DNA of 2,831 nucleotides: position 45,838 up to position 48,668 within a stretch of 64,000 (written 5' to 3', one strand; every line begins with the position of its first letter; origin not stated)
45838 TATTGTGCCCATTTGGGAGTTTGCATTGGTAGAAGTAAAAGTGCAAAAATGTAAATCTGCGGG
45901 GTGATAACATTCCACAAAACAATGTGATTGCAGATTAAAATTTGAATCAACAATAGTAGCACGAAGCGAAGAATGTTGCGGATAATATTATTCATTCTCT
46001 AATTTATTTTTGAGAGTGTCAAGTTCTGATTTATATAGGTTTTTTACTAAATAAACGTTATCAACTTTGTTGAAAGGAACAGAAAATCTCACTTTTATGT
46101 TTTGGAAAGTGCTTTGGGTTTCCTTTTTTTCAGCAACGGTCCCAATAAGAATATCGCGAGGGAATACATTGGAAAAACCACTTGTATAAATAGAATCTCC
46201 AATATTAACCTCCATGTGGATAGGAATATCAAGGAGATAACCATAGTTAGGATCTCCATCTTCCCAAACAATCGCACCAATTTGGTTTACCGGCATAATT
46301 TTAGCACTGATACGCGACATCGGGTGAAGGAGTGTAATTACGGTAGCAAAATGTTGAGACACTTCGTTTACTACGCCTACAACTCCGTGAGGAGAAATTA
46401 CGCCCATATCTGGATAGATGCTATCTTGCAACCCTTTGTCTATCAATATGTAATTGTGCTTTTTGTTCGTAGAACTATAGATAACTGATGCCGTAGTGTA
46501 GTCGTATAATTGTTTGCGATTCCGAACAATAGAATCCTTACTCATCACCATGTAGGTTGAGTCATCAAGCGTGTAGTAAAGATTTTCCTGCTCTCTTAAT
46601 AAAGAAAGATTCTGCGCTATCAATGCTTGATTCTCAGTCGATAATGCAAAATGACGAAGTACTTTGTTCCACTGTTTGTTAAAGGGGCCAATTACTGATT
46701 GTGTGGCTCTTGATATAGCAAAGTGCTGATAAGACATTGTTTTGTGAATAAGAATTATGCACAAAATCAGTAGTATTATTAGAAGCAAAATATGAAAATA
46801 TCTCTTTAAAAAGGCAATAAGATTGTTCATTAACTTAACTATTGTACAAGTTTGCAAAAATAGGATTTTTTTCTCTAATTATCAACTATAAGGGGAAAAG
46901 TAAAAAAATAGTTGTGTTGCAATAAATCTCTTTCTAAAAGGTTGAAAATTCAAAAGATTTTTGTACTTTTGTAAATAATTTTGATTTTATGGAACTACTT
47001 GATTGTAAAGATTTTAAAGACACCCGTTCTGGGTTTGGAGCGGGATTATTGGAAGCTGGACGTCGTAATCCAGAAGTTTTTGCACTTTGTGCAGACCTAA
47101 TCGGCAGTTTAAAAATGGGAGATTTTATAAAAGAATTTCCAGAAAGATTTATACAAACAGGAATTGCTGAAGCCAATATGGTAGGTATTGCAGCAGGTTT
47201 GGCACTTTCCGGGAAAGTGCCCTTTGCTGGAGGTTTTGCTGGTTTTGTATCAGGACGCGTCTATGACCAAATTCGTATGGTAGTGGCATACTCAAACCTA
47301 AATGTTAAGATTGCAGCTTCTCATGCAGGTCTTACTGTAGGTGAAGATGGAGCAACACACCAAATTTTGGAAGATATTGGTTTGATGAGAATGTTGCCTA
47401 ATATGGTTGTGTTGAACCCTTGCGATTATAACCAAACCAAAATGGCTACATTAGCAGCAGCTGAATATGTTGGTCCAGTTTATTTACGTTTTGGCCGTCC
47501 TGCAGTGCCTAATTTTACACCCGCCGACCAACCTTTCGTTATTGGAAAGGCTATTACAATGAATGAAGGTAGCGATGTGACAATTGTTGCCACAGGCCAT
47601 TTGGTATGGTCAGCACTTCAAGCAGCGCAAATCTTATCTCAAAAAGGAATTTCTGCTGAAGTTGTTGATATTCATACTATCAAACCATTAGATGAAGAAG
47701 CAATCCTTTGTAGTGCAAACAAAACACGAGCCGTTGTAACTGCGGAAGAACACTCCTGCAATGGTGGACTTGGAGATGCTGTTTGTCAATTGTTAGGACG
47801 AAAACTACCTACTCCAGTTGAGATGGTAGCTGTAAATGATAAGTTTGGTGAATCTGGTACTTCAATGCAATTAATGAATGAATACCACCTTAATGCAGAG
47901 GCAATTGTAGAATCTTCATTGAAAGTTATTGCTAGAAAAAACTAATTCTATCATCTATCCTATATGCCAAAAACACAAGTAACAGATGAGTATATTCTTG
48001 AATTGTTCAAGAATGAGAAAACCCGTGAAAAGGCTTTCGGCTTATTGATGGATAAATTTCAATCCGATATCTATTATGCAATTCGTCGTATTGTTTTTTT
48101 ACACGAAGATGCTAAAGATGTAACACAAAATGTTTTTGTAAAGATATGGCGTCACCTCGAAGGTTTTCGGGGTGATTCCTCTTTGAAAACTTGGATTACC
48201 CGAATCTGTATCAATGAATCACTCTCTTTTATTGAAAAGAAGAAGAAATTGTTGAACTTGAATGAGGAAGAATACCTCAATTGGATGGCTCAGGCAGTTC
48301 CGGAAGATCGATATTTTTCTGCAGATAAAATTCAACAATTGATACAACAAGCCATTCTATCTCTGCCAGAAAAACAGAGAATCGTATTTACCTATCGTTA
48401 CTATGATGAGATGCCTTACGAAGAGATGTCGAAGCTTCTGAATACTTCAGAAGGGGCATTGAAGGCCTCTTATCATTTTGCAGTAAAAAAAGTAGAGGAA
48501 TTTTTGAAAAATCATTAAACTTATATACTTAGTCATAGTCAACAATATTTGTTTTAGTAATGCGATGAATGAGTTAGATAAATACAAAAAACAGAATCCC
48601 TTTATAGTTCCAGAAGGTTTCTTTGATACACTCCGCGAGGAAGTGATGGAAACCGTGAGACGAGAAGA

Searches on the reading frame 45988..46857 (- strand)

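Call 68: search_protein_families(library=ncbifam, proteins=[window:45988-46857:-], max_evalue=0.00001)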
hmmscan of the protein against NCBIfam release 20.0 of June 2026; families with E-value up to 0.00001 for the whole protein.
window:45988-46857:- (289 aa): 15 families
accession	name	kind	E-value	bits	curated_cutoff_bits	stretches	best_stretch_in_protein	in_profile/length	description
NF010532.0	PRK13922.9-3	equivalog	4.8e-74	248.9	243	1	10-288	1-277/280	rod shape-determining protein MreC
TIGR00219.1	mreC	equivalog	1.3e-19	70.4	92.75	1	109-275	106-275/283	rod shape-determining protein MreC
NF010524.0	PRK13922.14-4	equivalog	5.1e-19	68.5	332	1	102-272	101-269/270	rod shape-determining protein MreC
NF010519.0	PRK13922.13-4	equivalog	5.5e-19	68.6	505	1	112-273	112-273/406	rod shape-determining protein MreC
NF010520.0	PRK13922.13-5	equivalog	1.5e-18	67.1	343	1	21-270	6-259/263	rod shape-determining protein MreC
NF010527.0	PRK13922.6-2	equivalog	4.4e-16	58.9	289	1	117-272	92-245/249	rod shape-determining protein MreC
NF010533.0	PRK13922.9-5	equivalog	5.7e-14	51.9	384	1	72-247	85-255/345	rod shape-determining protein MreC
NF010512.0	PRK13922.12-1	equivalog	1.2e-12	47.7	336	1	60-265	64-259/287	rod shape-determining protein MreC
NF010510.0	PRK13922.11-5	equivalog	2.5e-12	46.5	415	1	47-271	36-270/334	rod shape-determining protein MreC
NF010536.0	PRK13923.2-1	equivalog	3.2e-11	43.3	271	1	118-248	34-163/210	putative spore coat protein regulator protein YlbO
NF010514.0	PRK13922.12-4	equivalog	6.3e-09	35.4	337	1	23-266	30-264/276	rod shape-determining protein MreC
NF010507.0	PRK13922.10-6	equivalog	9.5e-09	35.3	219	1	23-273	7-250/252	rod shape-determining protein MreC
NF010508.0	PRK13922.11-1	equivalog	2.2e-08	33.3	648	1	218-278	246-306/369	rod shape-determining protein MreC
NF010518.0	PRK13922.13-3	equivalog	3.3e-08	33.1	385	1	40-230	40-241/295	rod shape-determining protein MreC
NF010513.0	PRK13922.12-3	equivalog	6.8e-07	28.9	380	1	120-255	130-264/305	rod shape-determining protein MreC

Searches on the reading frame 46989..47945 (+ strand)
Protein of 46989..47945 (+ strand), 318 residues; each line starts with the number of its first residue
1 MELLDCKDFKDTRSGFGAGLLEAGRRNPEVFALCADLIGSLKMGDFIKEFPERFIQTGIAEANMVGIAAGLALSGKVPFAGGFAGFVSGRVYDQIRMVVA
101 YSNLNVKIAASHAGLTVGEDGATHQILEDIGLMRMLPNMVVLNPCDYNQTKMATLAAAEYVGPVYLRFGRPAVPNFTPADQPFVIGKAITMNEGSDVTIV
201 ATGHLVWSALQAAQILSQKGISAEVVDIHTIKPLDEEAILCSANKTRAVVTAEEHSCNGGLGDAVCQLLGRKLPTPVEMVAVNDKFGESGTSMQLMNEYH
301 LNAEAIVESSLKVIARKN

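Call 68: search_protein_families(library=ncbifam, proteins=[window:46989-47945:+], max_evalue=0.00001)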
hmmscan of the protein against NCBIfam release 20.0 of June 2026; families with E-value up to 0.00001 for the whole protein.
window:46989-47945:+ (318 aa): 10 families
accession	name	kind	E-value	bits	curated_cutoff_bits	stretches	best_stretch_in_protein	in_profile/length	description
NF004559.0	PRK05899.2-5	equivalog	1.2e-85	288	488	1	10-315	318-625/627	transketolase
TIGR00204.1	dxs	equivalog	1.2e-55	189.2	465.95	1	16-313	316-614/616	1-deoxy-D-xylulose-5-phosphate synthase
NF004556.0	PRK05899.2-2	equivalog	1.2e-51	175.8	575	1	10-313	322-637/639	transketolase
NF003933.0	PRK05444.2-2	equivalog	2.6e-39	135.3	395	1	16-310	295-601/606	1-deoxy-D-xylulose-5-phosphate synthase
NF008968.0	PRK12315.1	subfamily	6.7e-35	120.4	510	1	25-313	294-580/582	1-deoxy-D-xylulose-5-phosphate synthase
TIGR00232.1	tktlase_bact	equivalog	2.2e-28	99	682.25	1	20-313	359-652/654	transketolase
NF004558.0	PRK05899.2-4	equivalog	6.1e-24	84.4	788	1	35-312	370-648/651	transketolase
NF006667.0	PRK09212.1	subfamily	3.3e-23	82.1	321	1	180-284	187-295/327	pyruvate dehydrogenase complex E1 component subunit beta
NF008854.0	PRK11892.1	equivalog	7.6e-23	80.9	454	1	183-268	329-414/464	pyruvate dehydrogenase complex E1 component subunit beta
NF007201.0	PRK09622.1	equivalog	7.2e-06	25.1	590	0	193-269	266-342/405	2-oxoacid:ferredoxin oxidoreductase subunit alpha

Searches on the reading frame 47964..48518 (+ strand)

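Call 21: search_protein_families(library=ncbifam, proteins=[window:47964-48518:+], max_evalue=0.00001)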
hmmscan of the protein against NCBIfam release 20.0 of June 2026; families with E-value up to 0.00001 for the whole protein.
window:47964-48518:+ (184 aa): 66 families (the best 25 are shown)
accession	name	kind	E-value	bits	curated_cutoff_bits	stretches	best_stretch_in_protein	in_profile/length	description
NF008888.0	PRK11922.1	equivalog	3.9e-30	105.2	204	1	17-181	24-196/231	RNA polymerase sigma factor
TIGR02937.1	sigma70-ECF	superfamily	5e-28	97.8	42.9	1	24-180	2-164/165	sigma-70 family RNA polymerase sigma factor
TIGR02985.1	Sig70_bacteroi1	subfamily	2.9e-26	92.6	126.4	1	23-180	1-161/162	RNA polymerase sigma-70 factor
TIGR02939.1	RpoE_Sigma70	equivalog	1.1e-22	81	236.15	1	18-179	15-184/190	RNA polymerase sigma factor RpoE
NF058625.1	sigma_PG0214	equivalog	4.9e-22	78.4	130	1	23-183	4-163/170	GFO_1088 family ECF-type sigma factor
NF006930.0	PRK09415.1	subfamily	5.6e-22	78.4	198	1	9-182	3-176/179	RNA polymerase factor sigma C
NF009166.1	PRK12513.1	equivalog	2.5e-21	76.3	206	1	4-182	5-187/193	RNA polymerase sigma factor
TIGR02950.1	SigM_subfam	subfamily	6.9e-21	74.7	147.95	1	28-180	5-157/159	RNA polymerase sigma factor, SigM family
NF007223.0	PRK09641.1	equivalog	1.2e-20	74.2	209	1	18-172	13-175/187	RNA polymerase sigma factor SigW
NF004113.0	PRK05602.1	equivalog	2.5e-20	73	208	1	19-168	41-188/211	RNA polymerase sigma factor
TIGR02954.1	Sig70_famx3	hypoth_equivalog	7.5e-20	71.4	188.5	1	17-183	10-169/170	RNA polymerase sigma-70 factor, TIGR02954 family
NF009171.0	PRK12518.1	equivalog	1.7e-19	70.4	208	1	4-183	10-186/191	RNA polymerase sigma factor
NF009195.0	PRK12543.1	subfamily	1.7e-19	70.1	197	1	15-179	12-176/192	RNA polymerase sigma factor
NF009168.0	PRK12515.1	subfamily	3.5e-18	65.8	236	1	6-183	7-181/189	RNA polymerase sigma factor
NF007216.0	PRK09638.1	equivalog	7e-18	65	194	1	18-180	13-173/180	RNA polymerase sigma factor SigY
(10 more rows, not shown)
